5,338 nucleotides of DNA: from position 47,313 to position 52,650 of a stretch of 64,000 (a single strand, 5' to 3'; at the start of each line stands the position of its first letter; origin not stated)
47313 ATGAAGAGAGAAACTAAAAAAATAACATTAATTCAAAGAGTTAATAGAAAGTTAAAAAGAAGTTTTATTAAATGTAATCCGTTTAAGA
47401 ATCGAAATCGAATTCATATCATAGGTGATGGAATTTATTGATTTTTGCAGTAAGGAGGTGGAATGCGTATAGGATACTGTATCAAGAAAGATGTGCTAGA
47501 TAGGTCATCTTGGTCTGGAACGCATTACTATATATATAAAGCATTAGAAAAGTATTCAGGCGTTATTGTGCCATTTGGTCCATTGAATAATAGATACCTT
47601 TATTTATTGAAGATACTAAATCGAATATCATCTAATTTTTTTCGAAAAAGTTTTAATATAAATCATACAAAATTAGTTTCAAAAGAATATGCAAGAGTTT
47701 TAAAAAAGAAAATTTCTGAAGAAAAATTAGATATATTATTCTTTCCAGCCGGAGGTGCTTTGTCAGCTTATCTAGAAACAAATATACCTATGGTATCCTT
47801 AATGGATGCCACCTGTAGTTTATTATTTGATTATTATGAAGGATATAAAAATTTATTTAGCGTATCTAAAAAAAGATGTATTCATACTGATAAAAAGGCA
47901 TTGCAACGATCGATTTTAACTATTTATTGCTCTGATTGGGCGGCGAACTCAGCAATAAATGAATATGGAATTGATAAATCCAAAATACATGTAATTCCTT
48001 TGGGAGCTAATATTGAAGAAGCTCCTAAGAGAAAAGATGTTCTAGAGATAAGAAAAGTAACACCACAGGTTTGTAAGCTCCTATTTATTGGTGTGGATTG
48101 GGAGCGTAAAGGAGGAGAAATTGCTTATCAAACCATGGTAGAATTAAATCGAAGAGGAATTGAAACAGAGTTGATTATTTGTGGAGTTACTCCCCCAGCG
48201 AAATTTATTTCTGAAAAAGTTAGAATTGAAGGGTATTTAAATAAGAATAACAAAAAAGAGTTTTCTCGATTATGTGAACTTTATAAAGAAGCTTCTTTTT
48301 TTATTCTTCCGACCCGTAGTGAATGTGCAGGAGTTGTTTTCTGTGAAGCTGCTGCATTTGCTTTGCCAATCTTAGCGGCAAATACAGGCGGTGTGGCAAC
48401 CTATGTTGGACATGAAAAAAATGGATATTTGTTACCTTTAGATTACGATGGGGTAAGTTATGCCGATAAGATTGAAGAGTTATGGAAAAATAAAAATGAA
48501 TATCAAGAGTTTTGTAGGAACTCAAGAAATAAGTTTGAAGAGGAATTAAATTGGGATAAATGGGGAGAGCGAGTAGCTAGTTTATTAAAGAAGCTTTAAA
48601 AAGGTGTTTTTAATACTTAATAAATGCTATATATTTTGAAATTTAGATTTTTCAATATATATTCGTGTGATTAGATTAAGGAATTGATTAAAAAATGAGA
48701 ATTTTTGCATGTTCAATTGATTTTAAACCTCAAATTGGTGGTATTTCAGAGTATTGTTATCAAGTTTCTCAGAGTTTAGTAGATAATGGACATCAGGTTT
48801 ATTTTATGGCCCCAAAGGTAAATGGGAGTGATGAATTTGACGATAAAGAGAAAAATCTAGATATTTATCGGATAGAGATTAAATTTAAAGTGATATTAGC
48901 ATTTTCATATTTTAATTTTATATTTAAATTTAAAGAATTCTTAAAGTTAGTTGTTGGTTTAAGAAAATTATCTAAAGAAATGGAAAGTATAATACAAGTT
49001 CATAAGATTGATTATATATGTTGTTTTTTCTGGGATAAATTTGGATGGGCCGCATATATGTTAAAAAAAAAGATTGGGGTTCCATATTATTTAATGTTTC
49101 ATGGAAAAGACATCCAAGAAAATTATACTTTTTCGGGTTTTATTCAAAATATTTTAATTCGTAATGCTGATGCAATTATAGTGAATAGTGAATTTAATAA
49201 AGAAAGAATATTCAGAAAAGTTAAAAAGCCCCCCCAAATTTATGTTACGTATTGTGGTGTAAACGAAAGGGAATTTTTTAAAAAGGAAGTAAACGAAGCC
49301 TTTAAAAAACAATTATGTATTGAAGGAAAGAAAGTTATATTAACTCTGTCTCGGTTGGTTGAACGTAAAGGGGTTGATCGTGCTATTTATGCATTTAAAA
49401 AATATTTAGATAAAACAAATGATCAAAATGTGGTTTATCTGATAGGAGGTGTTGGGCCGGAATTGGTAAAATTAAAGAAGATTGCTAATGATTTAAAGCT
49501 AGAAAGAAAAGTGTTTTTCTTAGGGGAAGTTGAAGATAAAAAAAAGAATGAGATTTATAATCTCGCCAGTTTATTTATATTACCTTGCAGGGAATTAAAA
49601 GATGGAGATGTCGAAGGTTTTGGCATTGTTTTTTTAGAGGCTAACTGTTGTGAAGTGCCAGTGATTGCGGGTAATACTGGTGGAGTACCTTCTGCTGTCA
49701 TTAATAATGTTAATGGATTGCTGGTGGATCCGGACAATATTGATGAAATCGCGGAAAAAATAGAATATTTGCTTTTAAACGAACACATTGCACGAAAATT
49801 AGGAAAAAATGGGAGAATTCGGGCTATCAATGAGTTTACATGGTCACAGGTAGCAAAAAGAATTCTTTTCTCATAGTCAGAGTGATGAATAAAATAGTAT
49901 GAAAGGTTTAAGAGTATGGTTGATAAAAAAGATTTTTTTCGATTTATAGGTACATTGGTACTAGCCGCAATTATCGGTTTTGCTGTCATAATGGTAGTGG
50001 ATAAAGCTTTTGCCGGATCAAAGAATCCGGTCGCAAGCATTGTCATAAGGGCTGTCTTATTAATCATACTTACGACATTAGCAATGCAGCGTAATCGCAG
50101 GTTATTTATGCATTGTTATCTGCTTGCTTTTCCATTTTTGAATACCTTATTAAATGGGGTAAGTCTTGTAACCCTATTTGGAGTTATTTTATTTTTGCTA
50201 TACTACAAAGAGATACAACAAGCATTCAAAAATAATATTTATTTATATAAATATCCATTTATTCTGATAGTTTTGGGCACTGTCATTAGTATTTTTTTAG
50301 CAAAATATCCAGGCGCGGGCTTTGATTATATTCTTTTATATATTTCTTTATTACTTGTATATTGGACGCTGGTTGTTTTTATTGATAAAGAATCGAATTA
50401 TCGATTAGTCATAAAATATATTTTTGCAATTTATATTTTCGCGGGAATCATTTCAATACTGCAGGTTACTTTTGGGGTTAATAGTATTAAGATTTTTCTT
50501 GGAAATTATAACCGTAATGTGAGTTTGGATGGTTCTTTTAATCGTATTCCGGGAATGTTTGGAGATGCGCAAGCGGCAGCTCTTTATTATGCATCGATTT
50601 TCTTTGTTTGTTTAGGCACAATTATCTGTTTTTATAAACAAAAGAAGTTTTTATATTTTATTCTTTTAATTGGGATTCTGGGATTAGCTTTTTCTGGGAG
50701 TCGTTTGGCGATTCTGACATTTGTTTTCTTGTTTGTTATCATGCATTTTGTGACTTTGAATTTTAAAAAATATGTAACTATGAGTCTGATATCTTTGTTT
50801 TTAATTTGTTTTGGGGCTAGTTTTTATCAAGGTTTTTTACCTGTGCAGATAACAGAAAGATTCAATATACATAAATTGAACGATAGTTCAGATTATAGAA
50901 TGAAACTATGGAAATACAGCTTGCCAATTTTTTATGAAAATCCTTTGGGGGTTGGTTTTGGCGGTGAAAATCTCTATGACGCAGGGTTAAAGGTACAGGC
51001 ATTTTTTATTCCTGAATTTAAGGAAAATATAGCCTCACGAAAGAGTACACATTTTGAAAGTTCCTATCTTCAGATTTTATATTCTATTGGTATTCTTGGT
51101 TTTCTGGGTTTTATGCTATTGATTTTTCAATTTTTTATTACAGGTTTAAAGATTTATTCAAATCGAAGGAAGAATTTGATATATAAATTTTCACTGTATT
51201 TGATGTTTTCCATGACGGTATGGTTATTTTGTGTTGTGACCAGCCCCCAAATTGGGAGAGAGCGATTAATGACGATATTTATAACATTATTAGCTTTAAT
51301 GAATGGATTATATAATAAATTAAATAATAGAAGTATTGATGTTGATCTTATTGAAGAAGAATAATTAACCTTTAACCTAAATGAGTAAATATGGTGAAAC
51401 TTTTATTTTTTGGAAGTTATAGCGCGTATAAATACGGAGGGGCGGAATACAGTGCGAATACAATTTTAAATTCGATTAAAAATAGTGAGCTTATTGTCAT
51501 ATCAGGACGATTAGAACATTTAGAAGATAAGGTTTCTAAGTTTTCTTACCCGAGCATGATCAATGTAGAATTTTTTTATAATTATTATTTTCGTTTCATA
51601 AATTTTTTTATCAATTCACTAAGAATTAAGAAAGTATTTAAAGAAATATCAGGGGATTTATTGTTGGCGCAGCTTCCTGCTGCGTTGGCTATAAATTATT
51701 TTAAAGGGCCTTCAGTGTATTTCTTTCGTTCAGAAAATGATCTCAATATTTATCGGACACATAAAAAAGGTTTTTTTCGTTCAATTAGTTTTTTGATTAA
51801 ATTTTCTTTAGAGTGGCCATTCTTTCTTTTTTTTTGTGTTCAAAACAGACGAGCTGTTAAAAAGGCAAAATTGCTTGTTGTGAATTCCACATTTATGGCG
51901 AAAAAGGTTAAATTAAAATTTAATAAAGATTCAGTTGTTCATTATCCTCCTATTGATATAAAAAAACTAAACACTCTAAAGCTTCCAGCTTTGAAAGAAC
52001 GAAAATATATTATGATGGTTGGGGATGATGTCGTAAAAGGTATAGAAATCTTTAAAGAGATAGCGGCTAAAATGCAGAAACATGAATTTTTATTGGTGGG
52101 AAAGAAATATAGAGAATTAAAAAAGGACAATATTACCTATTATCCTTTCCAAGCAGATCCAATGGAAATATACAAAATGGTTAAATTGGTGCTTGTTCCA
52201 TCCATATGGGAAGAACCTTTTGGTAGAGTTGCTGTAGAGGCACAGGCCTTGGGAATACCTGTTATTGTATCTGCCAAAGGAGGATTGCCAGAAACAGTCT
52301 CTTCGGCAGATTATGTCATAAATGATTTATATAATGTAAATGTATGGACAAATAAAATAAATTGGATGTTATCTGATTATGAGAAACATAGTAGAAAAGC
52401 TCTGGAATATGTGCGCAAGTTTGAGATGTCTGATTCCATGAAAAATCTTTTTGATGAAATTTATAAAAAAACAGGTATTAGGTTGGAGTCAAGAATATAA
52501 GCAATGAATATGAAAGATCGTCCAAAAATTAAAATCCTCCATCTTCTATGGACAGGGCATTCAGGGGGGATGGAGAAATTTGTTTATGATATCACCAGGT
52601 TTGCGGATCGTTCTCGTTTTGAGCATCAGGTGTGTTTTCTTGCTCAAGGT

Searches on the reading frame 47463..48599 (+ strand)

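Call 65: search_protein_families(library=pfam, proteins=[window:47463-48599:+], max_evalue=0.00001)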
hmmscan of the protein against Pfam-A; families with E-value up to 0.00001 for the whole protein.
window:47463-48599:+ (378 aa): 4 families
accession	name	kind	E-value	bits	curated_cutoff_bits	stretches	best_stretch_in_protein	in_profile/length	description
PF00534.26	Glycos_transf_1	-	5.1e-18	65.6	26.4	1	206-356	18-171/172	Glycosyl transferases group 1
PF13692.12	Glyco_trans_1_4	-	3.1e-15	57.1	27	1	205-343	3-142/142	Glycosyl transferases group 1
PF20706.3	GT4-conflict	-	4.3e-10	39.6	26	1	172-366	171-380/385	Family 4 Glycosyltransferase in conflict systems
PF13439.12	Glyco_transf_4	-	3.6e-09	37.3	28.5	1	67-185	51-169/170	Glycosyltransferase Family 4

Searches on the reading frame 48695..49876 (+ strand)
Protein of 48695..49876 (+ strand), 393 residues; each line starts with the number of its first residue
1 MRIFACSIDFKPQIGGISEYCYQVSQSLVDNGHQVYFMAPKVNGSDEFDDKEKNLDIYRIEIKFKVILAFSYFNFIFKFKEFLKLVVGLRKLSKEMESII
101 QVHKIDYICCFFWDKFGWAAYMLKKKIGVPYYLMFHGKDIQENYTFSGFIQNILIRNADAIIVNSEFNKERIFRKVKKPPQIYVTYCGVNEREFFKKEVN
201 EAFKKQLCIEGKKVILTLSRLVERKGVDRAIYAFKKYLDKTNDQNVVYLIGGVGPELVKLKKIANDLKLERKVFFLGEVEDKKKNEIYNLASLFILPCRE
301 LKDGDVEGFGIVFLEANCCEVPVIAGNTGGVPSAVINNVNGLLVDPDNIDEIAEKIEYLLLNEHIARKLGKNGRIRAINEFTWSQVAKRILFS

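Call 65: search_protein_families(library=pfam, proteins=[window:48695-49876:+], max_evalue=0.00001)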
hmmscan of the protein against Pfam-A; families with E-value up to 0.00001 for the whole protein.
window:48695-49876:+ (393 aa): 6 families
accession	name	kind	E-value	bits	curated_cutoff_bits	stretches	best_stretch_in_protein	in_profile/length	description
PF00534.26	Glycos_transf_1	-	2.9e-44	151.1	26.4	1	201-374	4-170/172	Glycosyl transferases group 1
PF13692.12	Glyco_trans_1_4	-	1.4e-29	103.6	27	1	213-361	2-141/142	Glycosyl transferases group 1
PF13439.12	Glyco_transf_4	-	7.7e-17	62.3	28.5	1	14-191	1-168/170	Glycosyltransferase Family 4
PF20706.3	GT4-conflict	-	3.9e-09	36.4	26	1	209-388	194-383/385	Family 4 Glycosyltransferase in conflict systems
PF13524.12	Glyco_trans_1_2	-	1.2e-07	32.2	25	1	308-391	62-143/144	Glycosyl transferase-like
PF13579.12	Glyco_trans_4_4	-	3.1e-07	31.3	29.7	1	15-184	1-154/158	Glycosyl transferase 4-like domain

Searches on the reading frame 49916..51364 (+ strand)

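Call 65: search_protein_families(library=pfam, proteins=[window:49916-51364:+], max_evalue=0.00001)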
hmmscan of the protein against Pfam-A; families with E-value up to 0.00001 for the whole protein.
window:49916-51364:+ (482 aa): 1 family
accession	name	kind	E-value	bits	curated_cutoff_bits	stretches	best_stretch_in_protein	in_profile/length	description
PF04932.20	Wzy_C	-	8.5e-19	68.3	31.7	1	249-400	2-149/149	O-Antigen ligase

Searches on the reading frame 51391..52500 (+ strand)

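Call 65: search_protein_families(library=pfam, proteins=[window:51391-52500:+], max_evalue=0.00001)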
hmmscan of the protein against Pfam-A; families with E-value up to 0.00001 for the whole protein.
window:51391-52500:+ (369 aa): 3 families
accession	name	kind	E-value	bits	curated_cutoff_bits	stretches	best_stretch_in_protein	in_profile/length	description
PF00534.26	Glycos_transf_1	-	8.2e-20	71.5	26.4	1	202-339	13-167/172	Glycosyl transferases group 1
PF13692.12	Glyco_trans_1_4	-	3.2e-16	60.3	27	1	205-329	2-142/142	Glycosyl transferases group 1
PF20706.3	GT4-conflict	-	2.2e-10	40.5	26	1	244-344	259-372/385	Family 4 Glycosyltransferase in conflict systems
